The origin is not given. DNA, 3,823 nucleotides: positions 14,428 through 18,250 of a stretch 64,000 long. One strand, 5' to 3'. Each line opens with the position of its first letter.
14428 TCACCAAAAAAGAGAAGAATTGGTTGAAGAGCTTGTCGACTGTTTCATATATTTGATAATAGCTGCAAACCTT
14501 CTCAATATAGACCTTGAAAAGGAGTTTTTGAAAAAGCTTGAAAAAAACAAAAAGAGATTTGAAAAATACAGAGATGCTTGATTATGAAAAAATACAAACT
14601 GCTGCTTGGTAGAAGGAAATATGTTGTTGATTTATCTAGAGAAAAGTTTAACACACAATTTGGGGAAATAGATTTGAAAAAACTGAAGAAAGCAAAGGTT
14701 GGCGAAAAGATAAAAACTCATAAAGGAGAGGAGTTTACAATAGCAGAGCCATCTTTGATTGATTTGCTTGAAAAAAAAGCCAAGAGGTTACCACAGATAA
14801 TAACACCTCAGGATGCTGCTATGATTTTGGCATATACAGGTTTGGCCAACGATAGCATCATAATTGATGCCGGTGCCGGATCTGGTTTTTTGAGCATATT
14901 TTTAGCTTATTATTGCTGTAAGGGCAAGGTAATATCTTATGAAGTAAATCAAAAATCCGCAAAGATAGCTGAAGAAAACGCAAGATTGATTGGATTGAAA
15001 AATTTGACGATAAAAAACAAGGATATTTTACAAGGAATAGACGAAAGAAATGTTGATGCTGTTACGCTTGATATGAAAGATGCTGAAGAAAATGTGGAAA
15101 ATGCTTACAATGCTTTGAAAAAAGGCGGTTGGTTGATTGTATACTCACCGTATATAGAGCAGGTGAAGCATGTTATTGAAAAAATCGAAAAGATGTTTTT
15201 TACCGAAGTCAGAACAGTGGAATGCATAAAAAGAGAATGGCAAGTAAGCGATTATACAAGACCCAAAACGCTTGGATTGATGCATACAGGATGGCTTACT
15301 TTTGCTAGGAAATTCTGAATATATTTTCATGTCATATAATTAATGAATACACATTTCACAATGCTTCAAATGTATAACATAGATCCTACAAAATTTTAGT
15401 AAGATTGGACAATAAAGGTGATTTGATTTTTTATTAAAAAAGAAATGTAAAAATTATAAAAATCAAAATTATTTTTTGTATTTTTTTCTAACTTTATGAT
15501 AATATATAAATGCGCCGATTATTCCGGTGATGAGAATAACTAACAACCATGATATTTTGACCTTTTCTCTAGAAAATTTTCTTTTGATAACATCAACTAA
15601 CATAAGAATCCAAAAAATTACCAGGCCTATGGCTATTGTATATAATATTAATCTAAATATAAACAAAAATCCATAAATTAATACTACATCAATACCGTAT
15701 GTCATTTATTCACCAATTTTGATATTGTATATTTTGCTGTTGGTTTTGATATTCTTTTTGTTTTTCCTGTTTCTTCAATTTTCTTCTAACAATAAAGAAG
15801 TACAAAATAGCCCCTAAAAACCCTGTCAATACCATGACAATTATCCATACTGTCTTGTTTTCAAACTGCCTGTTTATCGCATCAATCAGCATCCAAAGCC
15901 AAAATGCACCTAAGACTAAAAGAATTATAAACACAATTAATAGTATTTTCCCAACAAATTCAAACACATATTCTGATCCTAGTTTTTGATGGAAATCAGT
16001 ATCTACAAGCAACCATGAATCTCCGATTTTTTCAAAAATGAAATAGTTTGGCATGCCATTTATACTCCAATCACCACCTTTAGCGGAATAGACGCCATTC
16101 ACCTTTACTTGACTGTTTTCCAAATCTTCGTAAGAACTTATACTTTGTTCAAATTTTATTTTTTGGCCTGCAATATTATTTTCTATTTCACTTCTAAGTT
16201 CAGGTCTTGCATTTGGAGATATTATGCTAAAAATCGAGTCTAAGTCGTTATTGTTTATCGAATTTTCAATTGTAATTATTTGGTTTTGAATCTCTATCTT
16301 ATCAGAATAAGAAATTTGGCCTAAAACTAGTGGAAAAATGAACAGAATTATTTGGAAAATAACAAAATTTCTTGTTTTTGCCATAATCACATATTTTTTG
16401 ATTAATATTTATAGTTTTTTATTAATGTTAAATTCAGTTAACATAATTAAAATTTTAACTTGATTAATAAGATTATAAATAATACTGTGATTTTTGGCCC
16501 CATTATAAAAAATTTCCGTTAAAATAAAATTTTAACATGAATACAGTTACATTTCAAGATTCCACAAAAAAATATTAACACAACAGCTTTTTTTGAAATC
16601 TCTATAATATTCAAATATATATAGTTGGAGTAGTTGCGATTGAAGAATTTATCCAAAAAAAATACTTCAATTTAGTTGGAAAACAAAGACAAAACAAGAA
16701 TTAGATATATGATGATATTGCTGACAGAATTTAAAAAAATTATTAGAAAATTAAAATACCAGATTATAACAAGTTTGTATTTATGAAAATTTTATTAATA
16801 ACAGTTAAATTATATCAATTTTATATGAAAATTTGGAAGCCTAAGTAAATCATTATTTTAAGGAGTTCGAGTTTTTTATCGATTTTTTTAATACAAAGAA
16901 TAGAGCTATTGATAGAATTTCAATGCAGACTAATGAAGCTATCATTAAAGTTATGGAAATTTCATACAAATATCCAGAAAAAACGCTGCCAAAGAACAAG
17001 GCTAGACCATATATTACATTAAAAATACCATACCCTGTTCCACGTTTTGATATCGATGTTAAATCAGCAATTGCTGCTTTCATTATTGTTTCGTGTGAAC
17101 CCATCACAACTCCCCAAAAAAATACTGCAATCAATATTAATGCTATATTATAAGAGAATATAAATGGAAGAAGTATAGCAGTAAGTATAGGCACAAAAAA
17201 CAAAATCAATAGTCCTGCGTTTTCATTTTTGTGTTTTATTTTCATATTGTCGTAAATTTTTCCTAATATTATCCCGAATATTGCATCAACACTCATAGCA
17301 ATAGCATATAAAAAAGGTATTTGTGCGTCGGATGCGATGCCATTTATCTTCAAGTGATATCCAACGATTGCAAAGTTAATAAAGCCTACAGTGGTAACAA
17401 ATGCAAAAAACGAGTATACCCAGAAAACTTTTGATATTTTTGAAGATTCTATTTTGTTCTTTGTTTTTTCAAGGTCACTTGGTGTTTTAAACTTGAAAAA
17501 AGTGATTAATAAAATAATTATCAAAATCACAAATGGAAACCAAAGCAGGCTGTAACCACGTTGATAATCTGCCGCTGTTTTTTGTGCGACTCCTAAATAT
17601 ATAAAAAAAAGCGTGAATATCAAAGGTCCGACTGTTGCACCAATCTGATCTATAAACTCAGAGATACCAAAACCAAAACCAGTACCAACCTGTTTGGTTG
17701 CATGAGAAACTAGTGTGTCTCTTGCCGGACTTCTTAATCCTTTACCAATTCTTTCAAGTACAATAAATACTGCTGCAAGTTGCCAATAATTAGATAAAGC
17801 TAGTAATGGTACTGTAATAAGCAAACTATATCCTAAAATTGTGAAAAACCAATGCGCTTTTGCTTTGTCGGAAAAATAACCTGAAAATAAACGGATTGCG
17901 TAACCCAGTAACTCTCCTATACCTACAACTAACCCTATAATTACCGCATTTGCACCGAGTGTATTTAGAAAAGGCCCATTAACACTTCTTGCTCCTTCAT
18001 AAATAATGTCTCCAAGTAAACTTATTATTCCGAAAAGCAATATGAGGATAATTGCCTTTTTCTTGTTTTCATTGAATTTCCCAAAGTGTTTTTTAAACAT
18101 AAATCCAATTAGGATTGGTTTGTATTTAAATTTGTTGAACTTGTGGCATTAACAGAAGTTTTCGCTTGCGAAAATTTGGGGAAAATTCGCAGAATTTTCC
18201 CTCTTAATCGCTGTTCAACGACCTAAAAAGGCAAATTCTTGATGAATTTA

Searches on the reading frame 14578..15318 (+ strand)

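Call 37: search_protein_families(library=pfam, proteins=[window:14578-15318:+], max_evalue=0.00001)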
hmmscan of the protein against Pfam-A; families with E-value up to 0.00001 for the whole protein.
window:14578-15318:+ (246 aa): 7 families
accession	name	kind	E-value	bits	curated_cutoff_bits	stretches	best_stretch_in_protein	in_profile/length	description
PF08704.16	GCD14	-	2.4e-24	86.8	26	1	73-225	22-181/247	tRNA methyltransferase complex GCD14 subunit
PF13847.12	Methyltransf_31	-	5.3e-12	46.1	27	1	93-206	5-125/145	Methyltransferase domain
PF01135.25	PCMT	-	2.4e-08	34.5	20.3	1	74-204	56-188/210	Protein-L-isoaspartate(D-aspartate) O-methyltransferase (PCMT)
PF05175.20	MTS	-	3.9e-08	33.5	23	1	92-199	32-149/170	Methyltransferase small domain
PF02475.24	TRM5-TYW2_MTfase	-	2e-07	31.5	28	1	92-206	37-155/164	TRM5/TYW2 methyltransferase domain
PF06325.19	PrmA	-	2.5e-07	30.9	22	1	91-211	161-281/296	Ribosomal protein L11 methyltransferase (PrmA)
PF13649.12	Methyltransf_25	-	2e-06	28.9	27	1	95-184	1-97/97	Methyltransferase domain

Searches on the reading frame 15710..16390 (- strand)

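Call 37: search_protein_families(library=pfam, proteins=[window:15710-16390:-], max_evalue=0.00001)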
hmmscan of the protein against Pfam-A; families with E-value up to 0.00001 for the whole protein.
window:15710-16390:- (226 aa): 1 family
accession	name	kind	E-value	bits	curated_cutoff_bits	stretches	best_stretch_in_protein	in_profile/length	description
PF13396.11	PLDc_N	-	2.4e-09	37.5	23.3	1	162-200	1-40/42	Phospholipase_D-nuclease N-terminal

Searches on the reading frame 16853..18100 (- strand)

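Call 57: search_protein_families(library=pfam, proteins=[window:16853-18100:-], max_evalue=0.000001)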
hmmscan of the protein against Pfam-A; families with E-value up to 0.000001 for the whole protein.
window:16853-18100:- (415 aa): 1 family
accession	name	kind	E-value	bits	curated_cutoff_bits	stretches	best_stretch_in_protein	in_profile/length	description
PF07690.21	MFS_1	-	6e-27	94.9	33.4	2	43-334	17-309/347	Major Facilitator Superfamily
